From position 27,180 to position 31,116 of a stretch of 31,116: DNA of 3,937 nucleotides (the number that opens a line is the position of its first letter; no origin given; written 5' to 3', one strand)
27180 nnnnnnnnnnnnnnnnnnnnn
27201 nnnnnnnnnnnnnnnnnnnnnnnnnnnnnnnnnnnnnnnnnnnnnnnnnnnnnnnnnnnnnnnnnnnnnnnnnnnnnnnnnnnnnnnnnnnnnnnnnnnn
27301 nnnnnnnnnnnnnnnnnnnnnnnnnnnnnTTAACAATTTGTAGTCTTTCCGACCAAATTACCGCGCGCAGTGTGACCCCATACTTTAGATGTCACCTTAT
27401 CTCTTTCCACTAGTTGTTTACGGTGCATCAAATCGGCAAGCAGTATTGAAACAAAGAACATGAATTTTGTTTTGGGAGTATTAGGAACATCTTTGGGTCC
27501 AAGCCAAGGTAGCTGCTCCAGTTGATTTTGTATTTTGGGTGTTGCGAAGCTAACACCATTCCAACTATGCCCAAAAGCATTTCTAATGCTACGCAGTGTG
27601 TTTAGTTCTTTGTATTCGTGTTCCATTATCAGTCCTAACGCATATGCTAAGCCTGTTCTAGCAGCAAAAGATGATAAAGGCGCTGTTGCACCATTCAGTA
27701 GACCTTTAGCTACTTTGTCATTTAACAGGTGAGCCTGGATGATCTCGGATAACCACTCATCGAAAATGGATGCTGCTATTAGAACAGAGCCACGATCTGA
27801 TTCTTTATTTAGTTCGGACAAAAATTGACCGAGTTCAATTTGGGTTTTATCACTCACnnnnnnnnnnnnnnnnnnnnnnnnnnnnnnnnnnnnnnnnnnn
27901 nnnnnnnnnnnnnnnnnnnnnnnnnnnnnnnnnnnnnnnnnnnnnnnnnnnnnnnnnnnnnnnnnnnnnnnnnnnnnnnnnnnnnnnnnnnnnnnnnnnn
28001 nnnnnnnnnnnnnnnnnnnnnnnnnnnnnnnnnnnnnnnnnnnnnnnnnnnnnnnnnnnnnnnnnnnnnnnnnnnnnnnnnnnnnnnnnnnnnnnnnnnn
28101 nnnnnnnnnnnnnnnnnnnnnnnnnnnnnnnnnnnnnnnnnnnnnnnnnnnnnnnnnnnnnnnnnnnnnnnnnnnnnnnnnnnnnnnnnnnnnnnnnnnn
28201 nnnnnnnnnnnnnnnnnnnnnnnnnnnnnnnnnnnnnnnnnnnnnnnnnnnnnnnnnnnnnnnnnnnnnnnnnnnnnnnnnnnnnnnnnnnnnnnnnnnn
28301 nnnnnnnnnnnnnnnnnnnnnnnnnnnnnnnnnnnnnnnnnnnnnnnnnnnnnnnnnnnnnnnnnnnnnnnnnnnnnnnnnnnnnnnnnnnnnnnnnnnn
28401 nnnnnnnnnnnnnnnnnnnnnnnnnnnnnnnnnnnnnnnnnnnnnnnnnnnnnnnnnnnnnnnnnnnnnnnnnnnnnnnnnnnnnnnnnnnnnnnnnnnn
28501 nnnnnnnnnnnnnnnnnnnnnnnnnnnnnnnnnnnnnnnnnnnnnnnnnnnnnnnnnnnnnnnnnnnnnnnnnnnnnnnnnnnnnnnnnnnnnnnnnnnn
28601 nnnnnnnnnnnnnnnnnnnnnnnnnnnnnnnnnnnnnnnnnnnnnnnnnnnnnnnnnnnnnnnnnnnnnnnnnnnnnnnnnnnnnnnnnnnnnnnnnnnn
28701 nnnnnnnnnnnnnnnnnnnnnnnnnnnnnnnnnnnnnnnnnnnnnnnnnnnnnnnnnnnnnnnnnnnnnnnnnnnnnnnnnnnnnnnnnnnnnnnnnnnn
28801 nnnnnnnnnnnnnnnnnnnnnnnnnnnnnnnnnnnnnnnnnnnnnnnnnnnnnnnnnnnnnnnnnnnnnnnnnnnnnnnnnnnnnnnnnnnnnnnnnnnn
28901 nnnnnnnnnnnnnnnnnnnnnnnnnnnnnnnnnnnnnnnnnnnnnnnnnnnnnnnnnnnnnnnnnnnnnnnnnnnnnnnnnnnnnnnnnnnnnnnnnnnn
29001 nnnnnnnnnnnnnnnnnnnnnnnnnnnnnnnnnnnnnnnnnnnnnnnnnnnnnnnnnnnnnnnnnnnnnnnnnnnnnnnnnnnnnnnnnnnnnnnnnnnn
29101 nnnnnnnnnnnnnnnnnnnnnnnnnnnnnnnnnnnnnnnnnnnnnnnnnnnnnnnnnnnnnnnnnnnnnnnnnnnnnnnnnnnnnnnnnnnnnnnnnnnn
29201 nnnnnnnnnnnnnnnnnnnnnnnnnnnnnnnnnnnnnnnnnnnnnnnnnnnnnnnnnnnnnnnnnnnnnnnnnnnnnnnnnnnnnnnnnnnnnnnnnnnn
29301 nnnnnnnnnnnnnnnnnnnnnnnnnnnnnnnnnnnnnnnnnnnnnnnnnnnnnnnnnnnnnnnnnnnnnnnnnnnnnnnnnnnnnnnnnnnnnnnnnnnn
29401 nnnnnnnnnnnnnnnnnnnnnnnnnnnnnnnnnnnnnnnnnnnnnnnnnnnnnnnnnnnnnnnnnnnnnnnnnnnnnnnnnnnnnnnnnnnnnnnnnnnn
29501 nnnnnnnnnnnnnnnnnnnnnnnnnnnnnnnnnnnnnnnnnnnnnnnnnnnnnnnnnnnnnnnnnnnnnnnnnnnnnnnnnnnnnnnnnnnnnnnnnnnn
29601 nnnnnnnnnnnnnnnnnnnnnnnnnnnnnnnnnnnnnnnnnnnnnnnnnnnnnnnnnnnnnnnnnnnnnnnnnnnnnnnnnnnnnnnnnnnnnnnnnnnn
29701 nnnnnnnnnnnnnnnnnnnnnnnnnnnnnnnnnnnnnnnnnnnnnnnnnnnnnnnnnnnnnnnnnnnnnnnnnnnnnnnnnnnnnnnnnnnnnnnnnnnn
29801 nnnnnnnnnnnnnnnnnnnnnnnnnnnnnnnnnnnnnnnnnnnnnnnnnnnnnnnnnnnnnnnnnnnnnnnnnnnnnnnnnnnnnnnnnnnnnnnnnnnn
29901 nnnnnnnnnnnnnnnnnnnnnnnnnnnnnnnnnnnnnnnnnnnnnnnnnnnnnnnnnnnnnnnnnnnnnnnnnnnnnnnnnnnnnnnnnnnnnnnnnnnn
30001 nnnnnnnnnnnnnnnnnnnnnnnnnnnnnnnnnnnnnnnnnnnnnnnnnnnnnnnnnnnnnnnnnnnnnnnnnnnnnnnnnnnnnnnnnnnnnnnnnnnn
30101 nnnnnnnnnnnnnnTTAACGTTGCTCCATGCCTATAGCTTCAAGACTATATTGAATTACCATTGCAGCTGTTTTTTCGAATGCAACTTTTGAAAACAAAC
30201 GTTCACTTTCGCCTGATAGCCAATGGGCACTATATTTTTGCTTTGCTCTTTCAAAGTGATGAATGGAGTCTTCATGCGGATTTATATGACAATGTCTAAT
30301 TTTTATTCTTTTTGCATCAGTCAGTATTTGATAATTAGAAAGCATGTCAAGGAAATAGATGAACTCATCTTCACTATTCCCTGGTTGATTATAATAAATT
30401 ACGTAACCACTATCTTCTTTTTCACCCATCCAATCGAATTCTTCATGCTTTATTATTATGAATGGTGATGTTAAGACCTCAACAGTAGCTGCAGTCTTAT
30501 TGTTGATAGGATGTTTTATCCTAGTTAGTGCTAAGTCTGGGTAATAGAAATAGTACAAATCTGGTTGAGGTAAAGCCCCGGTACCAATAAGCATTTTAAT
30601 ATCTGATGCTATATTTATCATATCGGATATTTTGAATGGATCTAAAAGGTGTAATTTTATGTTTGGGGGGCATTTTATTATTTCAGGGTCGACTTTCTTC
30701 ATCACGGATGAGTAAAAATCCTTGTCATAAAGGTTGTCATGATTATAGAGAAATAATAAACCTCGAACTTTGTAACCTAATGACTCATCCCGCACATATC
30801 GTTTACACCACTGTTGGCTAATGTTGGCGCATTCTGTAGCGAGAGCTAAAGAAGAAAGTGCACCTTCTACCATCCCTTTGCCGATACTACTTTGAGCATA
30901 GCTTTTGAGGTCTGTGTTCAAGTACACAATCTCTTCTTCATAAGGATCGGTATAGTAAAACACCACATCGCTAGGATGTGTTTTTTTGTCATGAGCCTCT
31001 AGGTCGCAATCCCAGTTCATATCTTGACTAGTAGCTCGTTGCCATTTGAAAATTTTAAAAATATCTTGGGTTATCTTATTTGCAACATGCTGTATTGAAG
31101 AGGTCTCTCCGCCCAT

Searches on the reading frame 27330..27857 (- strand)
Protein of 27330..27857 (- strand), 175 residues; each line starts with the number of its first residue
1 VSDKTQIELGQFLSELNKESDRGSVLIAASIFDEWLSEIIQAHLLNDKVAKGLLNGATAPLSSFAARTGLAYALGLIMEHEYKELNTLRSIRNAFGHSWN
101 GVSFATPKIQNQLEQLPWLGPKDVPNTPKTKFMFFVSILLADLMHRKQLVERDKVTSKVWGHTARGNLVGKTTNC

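Call 4: search_protein_families(library=pfam, proteins=[window:27330-27857:-], max_evalue=0.1)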
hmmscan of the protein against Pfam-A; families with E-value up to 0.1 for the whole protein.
window:27330-27857:- (175 aa): 1 family
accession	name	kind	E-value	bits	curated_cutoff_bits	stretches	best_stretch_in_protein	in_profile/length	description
PF05068.17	MtlR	-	2.7e-06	27.8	25.2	1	23-126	17-124/165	Mannitol repressor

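Call 5: search_protein_families(library=ncbifam, proteins=[window:27330-27857:-], max_evalue=0.1)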
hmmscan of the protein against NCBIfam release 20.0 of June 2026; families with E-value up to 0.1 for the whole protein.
window:27330-27857:- (175 aa): 1 family
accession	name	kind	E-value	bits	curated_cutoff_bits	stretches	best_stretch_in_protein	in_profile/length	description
NF008234.1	PRK11001.1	subfamily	2.9e-07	30.6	149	1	16-120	9-118/170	MltR family transcriptional regulator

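Call 29: search_protein_families(library=padloc, max_evalue=0.01, proteins=[window:27330-27857:-])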
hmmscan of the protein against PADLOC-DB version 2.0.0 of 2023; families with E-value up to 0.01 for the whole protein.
window:27330-27857:- (175 aa): 0 families

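Call 78: search_protein_families(library=phrogs, max_evalue=0.001, proteins=[window:27330-27857:-])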
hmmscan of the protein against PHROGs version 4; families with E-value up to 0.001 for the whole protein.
window:27330-27857:- (175 aa): 1 family
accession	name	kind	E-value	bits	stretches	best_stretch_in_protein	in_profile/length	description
phrog_22031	-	unknown function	1.4e-123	410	1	2-175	2-175/175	-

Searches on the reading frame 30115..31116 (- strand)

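Call 29: search_protein_families(library=padloc, max_evalue=0.01, proteins=[window:30115-31116:-])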
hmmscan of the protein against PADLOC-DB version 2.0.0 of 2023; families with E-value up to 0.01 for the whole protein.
window:30115-31116:- (333 aa): 1 family
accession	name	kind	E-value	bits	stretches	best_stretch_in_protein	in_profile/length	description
PDLC03004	Hp1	-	5.1e-176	583.1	1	1-333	1-333/333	-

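Call 30: search_protein_families(library=pfam, max_evalue=0.01, proteins=[window:30115-31116:-])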
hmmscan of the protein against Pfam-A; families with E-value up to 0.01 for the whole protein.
window:30115-31116:- (333 aa): 0 families
